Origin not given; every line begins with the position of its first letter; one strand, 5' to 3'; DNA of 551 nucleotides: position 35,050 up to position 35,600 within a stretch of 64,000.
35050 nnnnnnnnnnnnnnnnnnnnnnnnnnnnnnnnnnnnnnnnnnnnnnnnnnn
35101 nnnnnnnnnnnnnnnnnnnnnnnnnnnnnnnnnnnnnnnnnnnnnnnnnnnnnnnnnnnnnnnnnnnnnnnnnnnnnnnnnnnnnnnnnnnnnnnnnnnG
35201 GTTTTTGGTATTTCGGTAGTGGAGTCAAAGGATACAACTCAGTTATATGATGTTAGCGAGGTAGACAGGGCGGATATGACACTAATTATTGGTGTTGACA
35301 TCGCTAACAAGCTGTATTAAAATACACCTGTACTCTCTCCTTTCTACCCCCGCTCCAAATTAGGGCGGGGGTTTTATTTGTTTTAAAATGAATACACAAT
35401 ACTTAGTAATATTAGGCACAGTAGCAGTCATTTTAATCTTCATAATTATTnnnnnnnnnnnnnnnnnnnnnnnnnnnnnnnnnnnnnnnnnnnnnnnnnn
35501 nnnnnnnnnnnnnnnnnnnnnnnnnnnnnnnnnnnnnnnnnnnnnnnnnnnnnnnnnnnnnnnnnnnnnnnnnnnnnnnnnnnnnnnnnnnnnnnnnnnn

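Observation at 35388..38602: Orphan membrane-anchored VirB4/HerA-like ATPase with a lysine/alanine/proline-tailed partner protein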

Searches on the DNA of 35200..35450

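Call 56: search_rna_families(source=window, start=35200, end=35450, threshold=evalue, max_evalue=1)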
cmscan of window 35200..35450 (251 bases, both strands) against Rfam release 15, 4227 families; matches with E-value up to 1: 3.
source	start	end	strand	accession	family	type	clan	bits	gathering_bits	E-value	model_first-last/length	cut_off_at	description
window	35314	35389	+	RF02454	ncr982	Gene; sRNA;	-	27.4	50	0.031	1-79/79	no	Bacillus sRNA ncr982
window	35334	35378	+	RF02278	Betaproteobacteria_toxic_sRNA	Gene; sRNA;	-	21.1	50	0.033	1-64/64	no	Betaproteobacteria toxic small RNA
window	35318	35379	-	RF02628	Hrs1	Gene; sRNA;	-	20.4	56.4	0.071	1-74/74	no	Hfq-regulated sRNA 1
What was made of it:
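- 35333..35372 (+): Conserved leader element: CU-rich box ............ followed by a 10-bp GC-rich hairpin (35346-35372) and a T-run, ending 15 nt before the ATG. No Rfam family reaches threshold (call 56).
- Tried and rejected: Only sub-threshold sRNA hits (call 56).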
